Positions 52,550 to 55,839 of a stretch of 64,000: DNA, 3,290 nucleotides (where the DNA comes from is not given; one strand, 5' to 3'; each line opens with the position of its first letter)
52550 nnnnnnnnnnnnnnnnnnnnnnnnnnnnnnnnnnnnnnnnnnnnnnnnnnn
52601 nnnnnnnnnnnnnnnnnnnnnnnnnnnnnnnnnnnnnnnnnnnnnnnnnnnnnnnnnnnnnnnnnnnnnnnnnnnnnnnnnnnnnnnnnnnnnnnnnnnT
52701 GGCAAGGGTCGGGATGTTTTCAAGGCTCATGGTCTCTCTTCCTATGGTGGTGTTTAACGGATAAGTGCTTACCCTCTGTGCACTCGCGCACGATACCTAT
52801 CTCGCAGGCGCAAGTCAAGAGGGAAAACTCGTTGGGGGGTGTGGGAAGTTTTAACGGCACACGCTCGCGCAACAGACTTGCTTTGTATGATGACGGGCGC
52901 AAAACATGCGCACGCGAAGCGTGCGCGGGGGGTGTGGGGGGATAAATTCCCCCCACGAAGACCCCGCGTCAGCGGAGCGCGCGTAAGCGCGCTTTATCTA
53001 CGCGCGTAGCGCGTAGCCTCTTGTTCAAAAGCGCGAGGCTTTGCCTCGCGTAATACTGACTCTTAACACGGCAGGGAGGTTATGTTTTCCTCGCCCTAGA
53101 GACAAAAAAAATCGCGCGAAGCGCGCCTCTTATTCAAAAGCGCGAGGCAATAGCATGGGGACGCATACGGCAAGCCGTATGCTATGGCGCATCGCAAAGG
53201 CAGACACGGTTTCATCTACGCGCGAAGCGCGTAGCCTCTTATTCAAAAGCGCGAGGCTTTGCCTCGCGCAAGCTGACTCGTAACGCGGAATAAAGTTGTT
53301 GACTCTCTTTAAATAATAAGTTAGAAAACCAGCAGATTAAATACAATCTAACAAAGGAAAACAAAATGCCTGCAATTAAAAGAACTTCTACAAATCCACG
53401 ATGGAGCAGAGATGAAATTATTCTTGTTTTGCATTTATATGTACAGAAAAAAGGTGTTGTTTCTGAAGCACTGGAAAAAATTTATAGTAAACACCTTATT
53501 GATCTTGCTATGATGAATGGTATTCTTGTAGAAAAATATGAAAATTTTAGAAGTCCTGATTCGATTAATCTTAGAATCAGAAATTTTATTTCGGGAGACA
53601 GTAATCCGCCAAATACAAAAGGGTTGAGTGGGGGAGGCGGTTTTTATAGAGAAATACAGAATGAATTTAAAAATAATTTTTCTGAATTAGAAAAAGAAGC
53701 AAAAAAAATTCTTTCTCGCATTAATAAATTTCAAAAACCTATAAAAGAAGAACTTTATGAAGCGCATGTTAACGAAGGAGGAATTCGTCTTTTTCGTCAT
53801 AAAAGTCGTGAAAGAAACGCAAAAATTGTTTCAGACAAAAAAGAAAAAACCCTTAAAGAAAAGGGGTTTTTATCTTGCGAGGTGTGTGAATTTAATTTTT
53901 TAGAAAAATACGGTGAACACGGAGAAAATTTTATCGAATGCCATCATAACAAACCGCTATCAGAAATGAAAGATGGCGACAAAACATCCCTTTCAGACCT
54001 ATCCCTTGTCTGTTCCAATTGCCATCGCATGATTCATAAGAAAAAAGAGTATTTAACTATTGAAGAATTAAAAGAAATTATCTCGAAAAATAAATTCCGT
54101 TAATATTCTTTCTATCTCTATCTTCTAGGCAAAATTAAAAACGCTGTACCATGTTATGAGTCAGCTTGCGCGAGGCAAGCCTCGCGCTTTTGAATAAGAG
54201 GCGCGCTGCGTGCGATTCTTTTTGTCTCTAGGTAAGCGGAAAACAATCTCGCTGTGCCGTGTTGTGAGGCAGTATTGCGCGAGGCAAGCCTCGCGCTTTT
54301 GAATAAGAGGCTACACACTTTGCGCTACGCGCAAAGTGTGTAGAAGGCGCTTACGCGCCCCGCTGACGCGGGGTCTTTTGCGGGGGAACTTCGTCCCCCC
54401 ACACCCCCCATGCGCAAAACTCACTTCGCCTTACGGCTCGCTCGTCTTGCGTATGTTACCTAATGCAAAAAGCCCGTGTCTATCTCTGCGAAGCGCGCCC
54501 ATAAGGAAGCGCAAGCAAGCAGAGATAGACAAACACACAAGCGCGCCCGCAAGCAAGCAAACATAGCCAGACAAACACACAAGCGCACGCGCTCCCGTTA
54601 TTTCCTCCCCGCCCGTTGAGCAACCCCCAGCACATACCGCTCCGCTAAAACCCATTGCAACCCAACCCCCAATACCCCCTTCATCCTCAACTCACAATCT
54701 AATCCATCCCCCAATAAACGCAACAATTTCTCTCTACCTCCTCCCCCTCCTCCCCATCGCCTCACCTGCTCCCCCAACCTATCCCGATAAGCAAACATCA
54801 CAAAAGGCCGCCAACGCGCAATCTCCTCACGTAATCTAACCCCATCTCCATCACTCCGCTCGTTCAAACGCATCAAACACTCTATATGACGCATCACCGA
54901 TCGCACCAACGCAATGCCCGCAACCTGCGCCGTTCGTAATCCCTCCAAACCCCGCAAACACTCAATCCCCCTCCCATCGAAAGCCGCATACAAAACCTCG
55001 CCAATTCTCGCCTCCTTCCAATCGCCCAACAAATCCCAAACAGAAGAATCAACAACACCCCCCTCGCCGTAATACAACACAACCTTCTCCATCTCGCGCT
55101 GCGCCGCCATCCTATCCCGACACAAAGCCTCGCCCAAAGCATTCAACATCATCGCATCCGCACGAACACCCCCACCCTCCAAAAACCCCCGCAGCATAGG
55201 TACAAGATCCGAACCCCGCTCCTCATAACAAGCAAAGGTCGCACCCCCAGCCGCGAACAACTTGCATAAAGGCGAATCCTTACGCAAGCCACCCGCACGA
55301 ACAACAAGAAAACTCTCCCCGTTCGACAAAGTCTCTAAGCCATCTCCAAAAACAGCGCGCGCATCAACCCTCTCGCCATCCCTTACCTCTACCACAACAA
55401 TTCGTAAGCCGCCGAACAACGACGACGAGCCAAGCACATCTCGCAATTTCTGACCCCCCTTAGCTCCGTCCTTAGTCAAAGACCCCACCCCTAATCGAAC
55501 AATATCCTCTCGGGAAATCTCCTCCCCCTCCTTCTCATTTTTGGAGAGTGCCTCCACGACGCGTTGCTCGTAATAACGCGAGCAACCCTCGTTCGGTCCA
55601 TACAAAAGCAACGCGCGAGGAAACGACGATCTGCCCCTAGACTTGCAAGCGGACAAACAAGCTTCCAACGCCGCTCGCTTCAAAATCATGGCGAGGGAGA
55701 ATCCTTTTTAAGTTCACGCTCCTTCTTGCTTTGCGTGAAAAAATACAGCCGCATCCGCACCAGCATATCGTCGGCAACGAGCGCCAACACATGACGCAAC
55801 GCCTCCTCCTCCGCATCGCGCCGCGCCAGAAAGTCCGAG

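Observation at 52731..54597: A low-GC HNH endonuclease gene is bracketed by inverted copies of the repeat module (TIR-like), a possible cargo or mobilising nuclease of the repeat family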

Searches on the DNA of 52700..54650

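Call 95: search_rna_families(source=window, start=52700, end=54650, threshold=evalue, max_evalue=1)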
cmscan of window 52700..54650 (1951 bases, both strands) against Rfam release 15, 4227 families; matches with E-value up to 1: 4.
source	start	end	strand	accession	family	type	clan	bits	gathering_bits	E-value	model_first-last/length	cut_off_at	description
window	53812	53870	+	RF02844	RefA9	Gene; antisense;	-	23.7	49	0.91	1-64/64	no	Enterococcus sRNA A9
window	53499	53568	+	RF00284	SNORD74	Gene; snRNA; snoRNA; CD-box;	CL00069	21.3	41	0.097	1-80/80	no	Small nucleolar RNA SNORD74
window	53104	53198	-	RF00512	Leu_leader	Cis-reg; leader;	-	20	50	0.43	1-148/148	no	Leucine operon leader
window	53806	53880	+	RF00125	IS128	Gene; sRNA;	-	19.4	80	0.44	118-202/209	no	IS128 RNA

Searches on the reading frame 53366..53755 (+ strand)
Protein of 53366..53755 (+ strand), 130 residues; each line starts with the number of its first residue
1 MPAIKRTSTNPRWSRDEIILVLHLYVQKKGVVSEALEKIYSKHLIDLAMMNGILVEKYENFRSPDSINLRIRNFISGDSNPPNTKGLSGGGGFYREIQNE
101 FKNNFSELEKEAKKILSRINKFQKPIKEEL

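Call 77: search_protein_representatives(protein=window:53366-53755:+)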
Query: 130 residues. Proteins with E-value up to 0.001 (for the whole library): 157; up to 1e-10: 5; up to 1e-30: 2. The best 150 are listed.
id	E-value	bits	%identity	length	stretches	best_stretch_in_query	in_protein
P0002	4.9e-79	278.8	100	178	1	1-130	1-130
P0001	6.8e-38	145.9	62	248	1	1-128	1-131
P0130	8.2e-15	71.4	37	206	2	10-119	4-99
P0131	3.0e-11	59.9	40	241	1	8-116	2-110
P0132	3.6e-11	59.6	32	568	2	8-119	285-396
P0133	9.1e-10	55.1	43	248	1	2-121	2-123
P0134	1.7e-09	54.3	42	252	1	6-116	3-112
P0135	4.7e-09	52.8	33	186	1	10-121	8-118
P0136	1.3e-08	51.4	36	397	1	7-120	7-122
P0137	1.4e-08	51.3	34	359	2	11-109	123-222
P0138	6.6e-08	49.1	34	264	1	11-121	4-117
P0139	8.6e-08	48.7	31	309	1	9-119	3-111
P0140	1.1e-07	48.4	37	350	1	5-116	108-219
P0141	1.1e-07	48.3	33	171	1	9-116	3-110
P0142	1.7e-07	47.8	39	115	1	10-112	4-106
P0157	3.3e-06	43.6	38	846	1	8-121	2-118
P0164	5.9e-06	42.8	36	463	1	8-125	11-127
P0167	7.5e-06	42.5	31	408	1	6-127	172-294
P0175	1.4e-05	41.6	29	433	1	7-117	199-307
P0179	1.7e-05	41.3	36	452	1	8-122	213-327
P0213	9.1e-05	39.0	33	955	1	5-120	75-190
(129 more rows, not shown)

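Call 78: search_protein_families(library=pfam, proteins=[P0132, P0136, P0137, P0140, P0157, P0164, P0167, P0175, P0179, P0213], max_evalue=0.001)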
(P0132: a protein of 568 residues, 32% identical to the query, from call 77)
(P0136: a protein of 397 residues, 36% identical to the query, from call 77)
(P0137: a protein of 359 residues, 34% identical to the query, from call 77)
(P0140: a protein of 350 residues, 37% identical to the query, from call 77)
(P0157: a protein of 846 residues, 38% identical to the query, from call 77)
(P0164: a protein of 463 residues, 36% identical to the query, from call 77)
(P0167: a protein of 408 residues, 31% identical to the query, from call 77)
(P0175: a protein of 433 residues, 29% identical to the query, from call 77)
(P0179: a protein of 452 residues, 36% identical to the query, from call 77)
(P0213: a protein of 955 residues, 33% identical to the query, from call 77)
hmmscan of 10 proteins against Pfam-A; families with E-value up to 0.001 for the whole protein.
P0132 (568 aa): 1 family
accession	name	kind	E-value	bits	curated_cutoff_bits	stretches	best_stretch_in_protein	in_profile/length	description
PF22879.1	AIPR_N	-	1.3e-09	38.6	28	1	140-259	35-150/151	Abortive infection phage resistance protein N-terminal domain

P0136 (397 aa): 1 family
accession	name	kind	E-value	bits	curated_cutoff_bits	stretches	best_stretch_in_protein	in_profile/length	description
PF01844.29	HNH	-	1.4e-06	28.8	21.4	1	325-379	1-46/47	HNH endonuclease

P0137 (359 aa): 0 families

P0140 (350 aa): 1 family
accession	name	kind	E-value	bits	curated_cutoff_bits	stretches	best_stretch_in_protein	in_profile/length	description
PF01844.29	HNH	-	1.1e-07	32.3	21.4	1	278-333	1-47/47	HNH endonuclease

P0157 (846 aa): 2 families
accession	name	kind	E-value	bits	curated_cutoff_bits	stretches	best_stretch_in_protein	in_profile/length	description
PF13589.12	HATPase_c_3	-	4.7e-17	62.7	25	1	144-252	3-105/137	Histidine kinase-, DNA gyrase B-, and HSP90-like ATPase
PF02518.31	HATPase_c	-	5.2e-14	53.1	26.4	1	729-840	9-106/111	Histidine kinase-, DNA gyrase B-, and HSP90-like ATPase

P0164 (463 aa): 0 families

P0167 (408 aa): 1 family
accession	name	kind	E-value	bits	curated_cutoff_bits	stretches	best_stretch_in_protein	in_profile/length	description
PF01844.29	HNH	-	1.4e-08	35.2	21.4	1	338-392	1-46/47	HNH endonuclease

P0175 (433 aa): 1 family
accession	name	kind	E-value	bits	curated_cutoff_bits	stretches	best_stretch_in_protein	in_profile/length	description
PF01844.29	HNH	-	8.9e-08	32.6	21.4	1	362-415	1-46/47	HNH endonuclease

P0179 (452 aa): 1 family
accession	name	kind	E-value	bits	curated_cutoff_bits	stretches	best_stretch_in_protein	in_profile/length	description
PF01844.29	HNH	-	2.6e-06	27.9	21.4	1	378-432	1-46/47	HNH endonuclease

P0213 (955 aa): 1 family
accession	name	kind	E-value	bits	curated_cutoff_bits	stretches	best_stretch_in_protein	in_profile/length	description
PF03118.21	RNA_pol_A_CTD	-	3.1e-11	43.3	23.8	1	333-384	15-66/67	Bacterial RNA polymerase, alpha chain C terminal domain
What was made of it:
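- Also found alone and fused to AIPR and GHKL-ATPase proteins (calls 77, 78). Its N-terminal domain is also fused to AIPR and GHKL conflict-system proteins (call 78).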

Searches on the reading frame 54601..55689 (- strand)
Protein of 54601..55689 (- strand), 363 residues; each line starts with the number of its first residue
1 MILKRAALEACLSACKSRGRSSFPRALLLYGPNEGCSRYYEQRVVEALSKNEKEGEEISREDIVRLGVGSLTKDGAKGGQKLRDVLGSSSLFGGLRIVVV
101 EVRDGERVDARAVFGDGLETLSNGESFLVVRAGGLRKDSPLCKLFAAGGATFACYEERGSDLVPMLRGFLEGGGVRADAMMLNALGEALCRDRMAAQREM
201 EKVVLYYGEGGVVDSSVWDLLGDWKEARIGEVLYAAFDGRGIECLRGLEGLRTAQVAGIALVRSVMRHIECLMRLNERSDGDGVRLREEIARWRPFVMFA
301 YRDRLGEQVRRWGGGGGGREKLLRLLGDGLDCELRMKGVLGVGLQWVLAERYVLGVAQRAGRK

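Call 13: search_protein_families(library=pfam, proteins=[window:54601-55689:-], max_evalue=0.01)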
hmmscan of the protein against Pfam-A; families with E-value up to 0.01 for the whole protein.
window:54601-55689:- (363 aa): 0 families

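Call 42: find_homologous_proteins(query=window:54601-55689:-, max_evalue=1e-20)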
Query window:54601-55689:- (363 aa): 9 proteins with E <= 1e-20 among 8000 candidates.
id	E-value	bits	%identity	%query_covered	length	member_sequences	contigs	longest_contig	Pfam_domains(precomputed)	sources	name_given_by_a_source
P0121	1.0e-231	786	100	100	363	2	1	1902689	-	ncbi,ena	-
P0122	7.2e-206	701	89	100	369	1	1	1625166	-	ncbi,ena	-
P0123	3.0e-181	620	82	100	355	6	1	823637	-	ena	-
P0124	2.6e-178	611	82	98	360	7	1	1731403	-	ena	-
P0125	2.0e-171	588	78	98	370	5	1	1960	-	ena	-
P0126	1.7e-164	565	75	100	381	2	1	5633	-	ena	-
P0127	1.2e-156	539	73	100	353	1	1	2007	-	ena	-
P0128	7.2e-155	533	76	96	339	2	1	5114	-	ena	-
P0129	1.9e-105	371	52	99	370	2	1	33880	-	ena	-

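Call 43: find_encoding_contigs(protein=P0122, flank=10000, max_places=2)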
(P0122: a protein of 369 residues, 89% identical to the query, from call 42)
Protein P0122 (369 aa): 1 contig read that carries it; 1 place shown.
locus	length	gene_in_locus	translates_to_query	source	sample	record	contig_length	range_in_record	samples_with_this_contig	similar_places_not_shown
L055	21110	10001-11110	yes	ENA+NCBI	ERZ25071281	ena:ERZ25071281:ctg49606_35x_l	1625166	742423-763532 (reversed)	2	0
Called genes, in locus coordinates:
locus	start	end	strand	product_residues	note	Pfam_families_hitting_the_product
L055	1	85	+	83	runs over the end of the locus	PF02597:ThiS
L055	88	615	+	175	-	PF02391:MoaE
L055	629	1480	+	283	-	PF00557:Peptidase_M24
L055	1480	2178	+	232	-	PF20582:UPF0758_N (weak), PF04002:RadC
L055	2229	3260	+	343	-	PF00044:Gp_dh_N, PF02800:Gp_dh_C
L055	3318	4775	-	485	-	PF00171:Aldedh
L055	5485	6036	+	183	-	PF01936:NYN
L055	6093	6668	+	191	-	PF12100:DUF3576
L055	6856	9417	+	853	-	PF00133:tRNA-synt_1, PF09334:tRNA-synt_1g, PF13603:tRNA-synt_1_2, PF00133:tRNA-synt_1, PF09334:tRNA-synt_1g (weak), PF08264:Anticodon_1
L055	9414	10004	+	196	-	-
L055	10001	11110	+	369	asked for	-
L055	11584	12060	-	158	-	PF00588:SpoU_methylase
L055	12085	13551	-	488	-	PF07992:Pyr_redox_2, PF12831:FAD_oxidored, PF00070:Pyr_redox, PF02852:Pyr_redox_dim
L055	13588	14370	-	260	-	PF01513:NAD_kinase (weak), PF20143:NAD_kinase_C (weak)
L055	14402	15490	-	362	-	PF04055:Radical_SAM, PF06463:Mob_synth_C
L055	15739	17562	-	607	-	PF01541:GIY-YIG, PF27096:UvrC_M, PF02151:UVR, PF12826:HHH_2 (faint), PF22920:UvrC_RNaseH, PF08459:UvrC_RNaseH_dom, PF14520:HHH_5 (weak)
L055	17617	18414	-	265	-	PF00590:TP_methylase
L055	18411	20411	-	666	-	PF01890:CbiG_C, PF00590:TP_methylase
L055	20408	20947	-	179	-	PF00590:TP_methylase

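Call 44: find_encoding_contigs(protein=P0123, flank=10000, max_places=2)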
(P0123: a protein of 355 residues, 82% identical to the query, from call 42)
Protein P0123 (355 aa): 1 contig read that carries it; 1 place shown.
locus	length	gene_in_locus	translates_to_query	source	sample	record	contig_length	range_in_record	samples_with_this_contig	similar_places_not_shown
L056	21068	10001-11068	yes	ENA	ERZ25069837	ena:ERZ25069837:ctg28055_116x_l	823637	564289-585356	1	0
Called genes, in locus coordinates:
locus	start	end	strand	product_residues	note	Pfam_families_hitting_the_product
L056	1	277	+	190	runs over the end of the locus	PF02391:MoaE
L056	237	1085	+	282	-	PF00557:Peptidase_M24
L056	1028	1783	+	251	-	PF20582:UPF0758_N (weak), PF04002:RadC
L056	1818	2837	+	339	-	PF00044:Gp_dh_N, PF02800:Gp_dh_C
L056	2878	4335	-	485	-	PF00171:Aldedh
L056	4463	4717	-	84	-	-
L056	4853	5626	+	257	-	PF01936:NYN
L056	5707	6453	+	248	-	PF12100:DUF3576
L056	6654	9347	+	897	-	-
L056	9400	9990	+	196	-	-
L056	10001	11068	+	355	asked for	-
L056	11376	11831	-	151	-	-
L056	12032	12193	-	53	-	-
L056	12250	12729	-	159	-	PF00588:SpoU_methylase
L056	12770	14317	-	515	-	PF01134:GIDA (faint), PF07992:Pyr_redox_2, PF12831:FAD_oxidored, PF13738:Pyr_redox_3 (faint), PF00070:Pyr_redox, PF02852:Pyr_redox_dim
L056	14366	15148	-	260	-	PF01513:NAD_kinase (weak), PF20143:NAD_kinase_C (weak)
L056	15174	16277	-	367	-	PF04055:Radical_SAM, PF06463:Mob_synth_C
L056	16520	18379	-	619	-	PF01541:GIY-YIG, PF27096:UvrC_M, PF02151:UVR, PF22920:UvrC_RNaseH, PF08459:UvrC_RNaseH_dom, PF12826:HHH_2 (weak)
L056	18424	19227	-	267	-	PF00590:TP_methylase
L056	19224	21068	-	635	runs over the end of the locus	PF01890:CbiG_C, PF00590:TP_methylase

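Call 45: find_encoding_contigs(protein=P0124, flank=10000, max_places=2)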
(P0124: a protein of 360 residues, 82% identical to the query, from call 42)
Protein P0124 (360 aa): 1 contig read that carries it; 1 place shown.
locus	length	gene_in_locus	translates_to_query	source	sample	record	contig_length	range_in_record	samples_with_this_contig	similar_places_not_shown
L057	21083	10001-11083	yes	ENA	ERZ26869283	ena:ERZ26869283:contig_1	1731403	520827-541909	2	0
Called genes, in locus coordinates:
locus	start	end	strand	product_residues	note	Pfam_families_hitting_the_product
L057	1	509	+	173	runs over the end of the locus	PF02391:MoaE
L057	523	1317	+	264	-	PF00557:Peptidase_M24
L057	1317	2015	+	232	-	PF20582:UPF0758_N (weak), PF04002:RadC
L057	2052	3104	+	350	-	PF00044:Gp_dh_N, PF02800:Gp_dh_C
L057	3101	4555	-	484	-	PF00171:Aldedh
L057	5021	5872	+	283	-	PF01936:NYN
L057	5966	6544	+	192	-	PF12100:DUF3576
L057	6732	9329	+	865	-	PF00133:tRNA-synt_1, PF09334:tRNA-synt_1g, PF13603:tRNA-synt_1_2, PF00133:tRNA-synt_1 (weak), PF09334:tRNA-synt_1g (weak), PF00133:tRNA-synt_1, PF08264:Anticodon_1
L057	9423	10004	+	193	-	-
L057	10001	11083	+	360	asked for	-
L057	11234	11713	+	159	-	-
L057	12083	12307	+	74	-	-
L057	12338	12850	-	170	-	PF00588:SpoU_methylase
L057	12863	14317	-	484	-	PF01134:GIDA (faint), PF01262:AlaDh_PNT_C (faint), PF07992:Pyr_redox_2, PF12831:FAD_oxidored, PF13738:Pyr_redox_3 (faint), PF00070:Pyr_redox, PF02852:Pyr_redox_dim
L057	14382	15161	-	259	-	PF01513:NAD_kinase (weak), PF20143:NAD_kinase_C (weak)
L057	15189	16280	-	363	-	PF04055:Radical_SAM, PF06463:Mob_synth_C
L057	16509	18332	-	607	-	PF01541:GIY-YIG, PF27096:UvrC_M, PF02151:UVR (weak), PF22920:UvrC_RNaseH, PF08459:UvrC_RNaseH_dom, PF12826:HHH_2, PF14520:HHH_5 (weak)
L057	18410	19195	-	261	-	PF00590:TP_methylase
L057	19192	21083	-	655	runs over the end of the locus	PF01890:CbiG_C, PF00590:TP_methylase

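Call 46: find_encoding_contigs(protein=P0121, flank=10000, max_places=2)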
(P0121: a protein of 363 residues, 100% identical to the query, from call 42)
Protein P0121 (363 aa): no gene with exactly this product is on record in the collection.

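Call 75: search_protein_families(library=padloc, proteins=[L056:11379-11831:-], max_evalue=0.001)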
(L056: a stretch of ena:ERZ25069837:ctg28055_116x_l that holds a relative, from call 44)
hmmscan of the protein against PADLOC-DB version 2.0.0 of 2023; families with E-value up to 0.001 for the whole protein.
L056:11379-11831:- (151 aa): 0 families

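Call 76: search_protein_families(library=pfam, proteins=[L056:11379-11831:-], max_evalue=0.001)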
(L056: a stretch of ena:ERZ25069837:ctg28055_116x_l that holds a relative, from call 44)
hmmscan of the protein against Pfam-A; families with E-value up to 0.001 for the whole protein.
L056:11379-11831:- (151 aa): 0 families
